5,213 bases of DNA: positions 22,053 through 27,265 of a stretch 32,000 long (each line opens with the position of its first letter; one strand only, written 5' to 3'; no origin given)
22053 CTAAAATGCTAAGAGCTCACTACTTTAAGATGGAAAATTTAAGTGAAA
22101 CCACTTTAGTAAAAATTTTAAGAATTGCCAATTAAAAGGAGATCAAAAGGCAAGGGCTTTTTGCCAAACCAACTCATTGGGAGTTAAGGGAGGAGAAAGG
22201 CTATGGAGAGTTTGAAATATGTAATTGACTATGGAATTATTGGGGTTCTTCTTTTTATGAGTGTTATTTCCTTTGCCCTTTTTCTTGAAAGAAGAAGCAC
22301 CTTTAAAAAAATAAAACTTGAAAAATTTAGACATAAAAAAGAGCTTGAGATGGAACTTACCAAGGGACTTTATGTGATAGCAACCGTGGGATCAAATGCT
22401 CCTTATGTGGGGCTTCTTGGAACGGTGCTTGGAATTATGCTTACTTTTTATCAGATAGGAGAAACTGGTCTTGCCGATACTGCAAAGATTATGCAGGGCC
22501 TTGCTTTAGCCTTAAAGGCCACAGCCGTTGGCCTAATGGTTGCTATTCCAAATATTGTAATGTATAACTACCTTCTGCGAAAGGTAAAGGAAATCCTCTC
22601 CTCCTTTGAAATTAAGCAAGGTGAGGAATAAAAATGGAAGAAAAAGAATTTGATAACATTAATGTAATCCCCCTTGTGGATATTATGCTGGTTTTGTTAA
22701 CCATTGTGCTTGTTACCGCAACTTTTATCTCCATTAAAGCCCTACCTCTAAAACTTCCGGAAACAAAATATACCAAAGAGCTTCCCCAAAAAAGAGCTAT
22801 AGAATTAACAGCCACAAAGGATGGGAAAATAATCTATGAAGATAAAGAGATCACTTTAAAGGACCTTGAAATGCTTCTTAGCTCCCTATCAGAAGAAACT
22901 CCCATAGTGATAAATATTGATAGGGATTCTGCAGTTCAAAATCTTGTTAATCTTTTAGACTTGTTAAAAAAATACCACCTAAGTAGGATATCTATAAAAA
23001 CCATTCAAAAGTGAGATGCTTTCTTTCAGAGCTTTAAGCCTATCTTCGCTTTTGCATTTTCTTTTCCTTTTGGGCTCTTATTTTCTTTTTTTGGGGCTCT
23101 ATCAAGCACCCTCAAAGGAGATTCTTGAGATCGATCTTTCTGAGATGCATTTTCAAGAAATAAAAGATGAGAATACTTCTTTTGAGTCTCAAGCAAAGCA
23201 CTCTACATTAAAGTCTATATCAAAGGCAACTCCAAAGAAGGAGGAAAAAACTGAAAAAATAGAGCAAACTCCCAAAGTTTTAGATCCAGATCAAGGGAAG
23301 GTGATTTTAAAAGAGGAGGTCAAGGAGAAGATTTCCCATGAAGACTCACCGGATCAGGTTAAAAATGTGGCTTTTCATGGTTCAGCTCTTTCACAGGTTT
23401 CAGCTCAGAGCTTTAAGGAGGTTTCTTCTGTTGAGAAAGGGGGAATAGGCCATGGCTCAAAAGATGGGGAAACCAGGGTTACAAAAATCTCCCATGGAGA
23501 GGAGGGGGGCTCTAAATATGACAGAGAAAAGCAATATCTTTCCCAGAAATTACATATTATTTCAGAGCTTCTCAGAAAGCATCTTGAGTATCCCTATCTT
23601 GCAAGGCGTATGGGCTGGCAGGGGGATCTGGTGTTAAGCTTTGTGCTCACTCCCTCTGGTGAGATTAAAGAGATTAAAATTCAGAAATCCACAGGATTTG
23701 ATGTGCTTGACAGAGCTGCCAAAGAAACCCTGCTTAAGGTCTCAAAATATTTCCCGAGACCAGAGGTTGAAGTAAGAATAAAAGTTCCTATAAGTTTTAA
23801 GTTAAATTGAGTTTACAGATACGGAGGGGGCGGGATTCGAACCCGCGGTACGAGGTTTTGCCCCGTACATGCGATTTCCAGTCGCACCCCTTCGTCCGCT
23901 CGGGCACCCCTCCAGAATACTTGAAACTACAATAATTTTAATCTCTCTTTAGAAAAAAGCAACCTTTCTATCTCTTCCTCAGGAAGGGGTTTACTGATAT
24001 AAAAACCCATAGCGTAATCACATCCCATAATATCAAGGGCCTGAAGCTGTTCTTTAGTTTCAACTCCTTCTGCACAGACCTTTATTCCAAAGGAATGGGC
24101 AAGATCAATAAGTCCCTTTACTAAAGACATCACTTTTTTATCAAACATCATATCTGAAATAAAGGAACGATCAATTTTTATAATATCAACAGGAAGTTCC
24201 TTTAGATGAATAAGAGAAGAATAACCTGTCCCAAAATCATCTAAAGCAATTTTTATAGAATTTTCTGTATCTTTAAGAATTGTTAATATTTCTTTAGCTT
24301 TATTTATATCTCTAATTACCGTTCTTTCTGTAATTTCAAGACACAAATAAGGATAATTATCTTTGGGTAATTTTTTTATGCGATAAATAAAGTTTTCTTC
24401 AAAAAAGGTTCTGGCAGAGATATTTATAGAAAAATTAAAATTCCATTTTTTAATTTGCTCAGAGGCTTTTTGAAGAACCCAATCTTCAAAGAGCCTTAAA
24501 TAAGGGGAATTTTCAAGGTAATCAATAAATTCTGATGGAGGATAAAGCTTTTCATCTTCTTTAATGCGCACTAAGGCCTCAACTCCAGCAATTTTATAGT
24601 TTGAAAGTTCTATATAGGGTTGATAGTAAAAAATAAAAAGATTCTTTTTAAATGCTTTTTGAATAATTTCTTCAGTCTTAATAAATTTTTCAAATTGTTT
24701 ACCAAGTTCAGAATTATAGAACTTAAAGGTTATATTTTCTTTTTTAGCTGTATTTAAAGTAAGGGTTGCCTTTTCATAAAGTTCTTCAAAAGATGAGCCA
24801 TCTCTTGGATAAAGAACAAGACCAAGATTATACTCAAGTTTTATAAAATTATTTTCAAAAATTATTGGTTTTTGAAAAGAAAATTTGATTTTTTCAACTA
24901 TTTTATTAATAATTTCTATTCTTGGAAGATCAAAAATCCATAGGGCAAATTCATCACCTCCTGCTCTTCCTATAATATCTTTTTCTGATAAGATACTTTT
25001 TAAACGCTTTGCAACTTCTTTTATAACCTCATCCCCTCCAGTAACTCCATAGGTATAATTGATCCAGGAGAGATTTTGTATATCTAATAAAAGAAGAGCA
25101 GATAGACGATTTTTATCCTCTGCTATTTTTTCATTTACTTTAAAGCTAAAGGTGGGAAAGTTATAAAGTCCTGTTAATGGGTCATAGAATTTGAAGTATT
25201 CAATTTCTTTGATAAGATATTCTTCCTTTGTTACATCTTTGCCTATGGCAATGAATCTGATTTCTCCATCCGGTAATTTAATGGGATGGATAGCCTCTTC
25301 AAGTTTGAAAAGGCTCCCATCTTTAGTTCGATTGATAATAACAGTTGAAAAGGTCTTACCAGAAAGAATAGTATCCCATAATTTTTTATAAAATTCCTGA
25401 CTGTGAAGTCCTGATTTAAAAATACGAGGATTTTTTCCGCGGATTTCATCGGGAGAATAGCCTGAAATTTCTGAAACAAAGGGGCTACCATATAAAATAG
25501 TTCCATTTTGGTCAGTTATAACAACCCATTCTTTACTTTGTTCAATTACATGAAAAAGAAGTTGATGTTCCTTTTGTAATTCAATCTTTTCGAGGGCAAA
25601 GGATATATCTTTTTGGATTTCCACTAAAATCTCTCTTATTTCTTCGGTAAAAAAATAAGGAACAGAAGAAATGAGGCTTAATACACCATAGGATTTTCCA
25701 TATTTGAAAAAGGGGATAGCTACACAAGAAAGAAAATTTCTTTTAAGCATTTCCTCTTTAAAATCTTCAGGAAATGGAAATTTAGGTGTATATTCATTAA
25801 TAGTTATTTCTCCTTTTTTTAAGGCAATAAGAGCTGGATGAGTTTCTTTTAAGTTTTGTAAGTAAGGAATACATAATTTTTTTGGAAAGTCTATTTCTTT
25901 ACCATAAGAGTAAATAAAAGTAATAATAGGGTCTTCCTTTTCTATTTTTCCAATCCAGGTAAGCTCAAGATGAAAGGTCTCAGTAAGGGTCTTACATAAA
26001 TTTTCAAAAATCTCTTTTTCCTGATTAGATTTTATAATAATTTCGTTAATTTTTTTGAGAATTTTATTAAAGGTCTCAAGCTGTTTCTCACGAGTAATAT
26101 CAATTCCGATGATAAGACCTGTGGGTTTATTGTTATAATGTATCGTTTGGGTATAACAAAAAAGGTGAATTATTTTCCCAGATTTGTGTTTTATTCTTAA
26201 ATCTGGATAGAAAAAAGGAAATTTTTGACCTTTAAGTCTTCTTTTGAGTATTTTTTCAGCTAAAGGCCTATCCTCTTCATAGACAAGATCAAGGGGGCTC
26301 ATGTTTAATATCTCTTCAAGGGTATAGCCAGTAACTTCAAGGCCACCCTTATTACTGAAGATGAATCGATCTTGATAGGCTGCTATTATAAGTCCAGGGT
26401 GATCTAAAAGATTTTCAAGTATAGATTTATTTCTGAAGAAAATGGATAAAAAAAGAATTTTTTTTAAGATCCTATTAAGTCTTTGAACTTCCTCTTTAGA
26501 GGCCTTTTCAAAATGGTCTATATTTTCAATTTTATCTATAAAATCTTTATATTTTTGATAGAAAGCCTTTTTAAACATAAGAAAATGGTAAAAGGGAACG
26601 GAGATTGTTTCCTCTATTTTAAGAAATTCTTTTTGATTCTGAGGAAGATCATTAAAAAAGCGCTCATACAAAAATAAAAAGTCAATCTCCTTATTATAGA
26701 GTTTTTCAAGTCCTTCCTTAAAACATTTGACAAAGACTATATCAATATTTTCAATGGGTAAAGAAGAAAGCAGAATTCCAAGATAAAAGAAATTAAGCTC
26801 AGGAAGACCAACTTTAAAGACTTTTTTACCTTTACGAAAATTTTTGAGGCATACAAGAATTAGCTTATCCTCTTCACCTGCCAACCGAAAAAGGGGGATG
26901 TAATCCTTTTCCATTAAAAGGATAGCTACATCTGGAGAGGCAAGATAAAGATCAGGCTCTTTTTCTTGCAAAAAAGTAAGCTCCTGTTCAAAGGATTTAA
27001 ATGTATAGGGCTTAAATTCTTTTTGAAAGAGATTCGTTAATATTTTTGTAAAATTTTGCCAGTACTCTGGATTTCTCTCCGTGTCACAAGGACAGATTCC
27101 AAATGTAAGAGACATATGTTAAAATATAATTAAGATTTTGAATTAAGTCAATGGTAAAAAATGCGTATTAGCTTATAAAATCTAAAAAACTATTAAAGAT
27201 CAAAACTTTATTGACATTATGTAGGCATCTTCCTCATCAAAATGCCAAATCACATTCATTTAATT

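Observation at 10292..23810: Self-contained 11-ORF operon coupling TonB-dependent uptake and an ABC importer to a class I (CobN-ChlI-ChlD) chelatase and a dedicated ExbB-ExbD-TonB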

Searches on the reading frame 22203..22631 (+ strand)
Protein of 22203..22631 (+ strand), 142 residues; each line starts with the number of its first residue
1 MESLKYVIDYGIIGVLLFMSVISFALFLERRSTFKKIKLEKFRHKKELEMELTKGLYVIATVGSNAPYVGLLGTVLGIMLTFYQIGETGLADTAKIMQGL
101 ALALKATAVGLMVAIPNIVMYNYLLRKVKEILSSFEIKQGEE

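Call 3: search_protein_families(library=pfam, proteins=[window:22203-22631:+])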
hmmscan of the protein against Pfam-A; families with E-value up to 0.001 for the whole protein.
window:22203-22631:+ (142 aa): 1 family
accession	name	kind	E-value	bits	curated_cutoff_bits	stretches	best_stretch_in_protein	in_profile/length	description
PF01618.21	MotA_ExbB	-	6.1e-31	107.3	22.9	1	47-136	37-126/127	MotA/TolQ/ExbB proton channel family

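Call 19: search_protein_families(library=ncbifam, proteins=[window:22203-22631:+])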
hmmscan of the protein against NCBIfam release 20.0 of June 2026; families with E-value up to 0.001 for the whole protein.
window:22203-22631:+ (142 aa): 8 families
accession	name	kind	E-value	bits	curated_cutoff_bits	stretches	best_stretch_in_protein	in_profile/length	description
TIGR02805.1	exbB2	equivalog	2.2e-45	154.2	135.35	1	4-131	3-130/138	TonB-system energizer ExbB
TIGR02796.1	tolQ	equivalog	4.1e-27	95.4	221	1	46-136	114-204/216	protein TolQ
TIGR02797.1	exbB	equivalog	7.5e-23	81.4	206.2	1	43-131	106-194/211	tonB-system energizer ExbB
NF007722.0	PRK10414.1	equivalog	2.2e-17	63.4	402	1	52-129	126-203/244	tol-pal system-associated acyl-CoA thioesterase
NF008066.0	PRK10801.1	equivalog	8.9e-17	61.3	403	1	46-133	118-204/230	Tol-Pal system protein TolQ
NF006583.0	PRK09109.1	equivalog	6.1e-06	25.5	237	1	49-130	136-209/246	flagellar motor protein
NF005237.0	PRK06743.1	equivalog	1.8e-05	24.2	373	1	50-114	157-216/277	flagellar motor protein MotP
NF006284.1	PRK08456.1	equivalog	8.1e-05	21.9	380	1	59-115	146-197/252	flagellar motor stator protein MotA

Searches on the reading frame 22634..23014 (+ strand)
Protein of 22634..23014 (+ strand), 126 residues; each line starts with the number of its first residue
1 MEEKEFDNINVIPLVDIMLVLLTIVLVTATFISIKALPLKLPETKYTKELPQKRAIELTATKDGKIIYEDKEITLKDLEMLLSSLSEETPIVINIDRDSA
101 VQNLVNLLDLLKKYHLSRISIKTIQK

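Call 3: search_protein_families(library=pfam, proteins=[window:22634-23014:+])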
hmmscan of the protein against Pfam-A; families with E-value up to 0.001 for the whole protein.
window:22634-23014:+ (126 aa): 1 family
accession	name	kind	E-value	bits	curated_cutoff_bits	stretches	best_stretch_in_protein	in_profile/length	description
PF02472.21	ExbD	-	2.9e-24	86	25.4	1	6-123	5-125/128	Biopolymer transport protein ExbD/TolR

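Call 75: search_protein_families(library=ncbifam, proteins=[window:22634-23014:+], max_evalue=0.00001)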
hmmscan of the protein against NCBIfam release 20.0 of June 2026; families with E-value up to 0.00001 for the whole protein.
window:22634-23014:+ (126 aa): 4 families
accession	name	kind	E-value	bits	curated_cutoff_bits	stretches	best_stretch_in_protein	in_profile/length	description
TIGR02804.1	ExbD_2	equivalog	1.5e-23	83.5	123.45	1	6-122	1-118/121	TonB system transport protein ExbD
TIGR02801.1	tolR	equivalog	7.1e-17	62.2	127.3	1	8-123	4-128/129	protein TolR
NF008429.0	PRK11267.1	equivalog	1.1e-09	38.4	216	1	3-115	12-126/141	TonB system transport protein ExbD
TIGR02803.1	ExbD_1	equivalog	3.2e-09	36.9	152.95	1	8-116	3-113/122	TonB system transport protein ExbD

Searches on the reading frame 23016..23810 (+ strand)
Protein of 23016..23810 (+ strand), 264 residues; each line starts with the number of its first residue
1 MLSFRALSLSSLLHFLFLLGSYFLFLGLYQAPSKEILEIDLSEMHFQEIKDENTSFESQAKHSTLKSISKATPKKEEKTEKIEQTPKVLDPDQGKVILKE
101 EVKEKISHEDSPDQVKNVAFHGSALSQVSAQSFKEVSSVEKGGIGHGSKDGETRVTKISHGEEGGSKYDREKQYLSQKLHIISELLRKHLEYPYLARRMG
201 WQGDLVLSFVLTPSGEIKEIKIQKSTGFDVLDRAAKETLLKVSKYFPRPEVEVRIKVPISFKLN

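Call 6: search_protein_families(library=pfam, proteins=[window:23016-23810:+])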
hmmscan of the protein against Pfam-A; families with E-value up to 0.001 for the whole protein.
window:23016-23810:+ (264 aa): 2 families
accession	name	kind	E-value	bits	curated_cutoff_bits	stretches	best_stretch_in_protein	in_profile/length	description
PF03544.19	TonB_C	-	3e-19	69.7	24.6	1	189-263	2-79/79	Gram-negative bacterial TonB protein C-terminal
PF13103.11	TonB_2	-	0.00029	21.3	22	1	206-259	29-83/85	TonB C terminal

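Call 19: search_protein_families(library=ncbifam, proteins=[window:23016-23810:+])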
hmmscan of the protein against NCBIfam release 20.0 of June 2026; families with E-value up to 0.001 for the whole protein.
window:23016-23810:+ (264 aa): 3 families
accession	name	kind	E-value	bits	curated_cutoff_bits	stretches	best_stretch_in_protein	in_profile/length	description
TIGR01352.1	tonB_Cterm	subfamily_domain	9.4e-18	64.3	27.1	1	191-264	2-76/76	TonB family protein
NF047760.1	LIC10042_TonB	equivalog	1.2e-08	35.3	100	1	169-263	64-155/156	LIC_10042 family TonB-like protein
TIGR02794.1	tolA_full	equivalog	0.00044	19.6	59.45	0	205-253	303-349/362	cell envelope integrity protein TolA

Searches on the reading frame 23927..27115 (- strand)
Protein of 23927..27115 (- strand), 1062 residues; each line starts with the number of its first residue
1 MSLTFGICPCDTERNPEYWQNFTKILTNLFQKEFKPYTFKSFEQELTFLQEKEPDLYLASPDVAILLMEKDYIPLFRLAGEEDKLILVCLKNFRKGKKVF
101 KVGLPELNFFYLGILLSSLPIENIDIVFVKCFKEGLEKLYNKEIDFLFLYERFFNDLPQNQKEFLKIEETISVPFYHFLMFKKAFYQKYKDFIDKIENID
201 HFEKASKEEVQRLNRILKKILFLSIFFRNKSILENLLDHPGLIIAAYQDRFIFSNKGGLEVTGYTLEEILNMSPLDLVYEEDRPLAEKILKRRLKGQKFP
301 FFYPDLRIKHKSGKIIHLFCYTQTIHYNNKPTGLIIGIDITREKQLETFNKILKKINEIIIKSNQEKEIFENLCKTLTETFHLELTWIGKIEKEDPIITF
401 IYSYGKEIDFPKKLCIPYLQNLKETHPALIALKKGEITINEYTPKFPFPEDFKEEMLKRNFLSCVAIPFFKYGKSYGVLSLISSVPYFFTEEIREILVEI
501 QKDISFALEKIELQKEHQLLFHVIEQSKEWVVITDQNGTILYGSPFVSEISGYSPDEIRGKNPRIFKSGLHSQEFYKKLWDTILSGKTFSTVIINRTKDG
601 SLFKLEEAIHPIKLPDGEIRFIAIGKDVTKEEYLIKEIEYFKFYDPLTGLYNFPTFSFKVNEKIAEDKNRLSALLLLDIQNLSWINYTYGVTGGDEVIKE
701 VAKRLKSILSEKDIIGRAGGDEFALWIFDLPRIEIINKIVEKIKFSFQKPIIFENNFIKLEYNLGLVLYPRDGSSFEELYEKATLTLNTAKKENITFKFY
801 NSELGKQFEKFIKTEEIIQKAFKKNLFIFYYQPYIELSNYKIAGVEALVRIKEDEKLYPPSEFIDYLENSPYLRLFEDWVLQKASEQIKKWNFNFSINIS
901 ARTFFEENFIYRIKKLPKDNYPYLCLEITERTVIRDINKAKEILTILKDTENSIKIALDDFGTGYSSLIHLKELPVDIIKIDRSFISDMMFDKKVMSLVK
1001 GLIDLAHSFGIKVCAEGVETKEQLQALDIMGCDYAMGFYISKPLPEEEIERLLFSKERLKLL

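Call 6: search_protein_families(library=pfam, proteins=[window:23927-27115:-])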
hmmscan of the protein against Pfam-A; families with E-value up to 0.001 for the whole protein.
window:23927-27115:- (1062 aa): 8 families
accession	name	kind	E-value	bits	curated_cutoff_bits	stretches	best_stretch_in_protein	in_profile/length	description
PF00563.25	EAL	-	3.4e-62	210.3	31.3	1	816-1043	2-236/236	EAL domain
PF00990.26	GGDEF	-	1.7e-26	93.4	23.8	1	643-793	2-157/161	Diguanylate cyclase, GGDEF domain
PF08447.18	PAS_3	-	1.8e-19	70.2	25.6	2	252-334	2-85/89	PAS fold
PF13426.13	PAS_9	-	5.3e-18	65.6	27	2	529-630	2-103/103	PAS domain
PF00989.32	PAS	-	3e-15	56.7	22.6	1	520-628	3-113/113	PAS fold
PF08448.16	PAS_4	-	3.6e-10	40.5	23.1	1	525-631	2-108/110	PAS fold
PF13185.12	GAF_2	-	2.1e-07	31.7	28.6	1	366-509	4-136/136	GAF domain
PF13188.13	PAS_8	-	0.00013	22.1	21.8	0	521-561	4-41/65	PAS domain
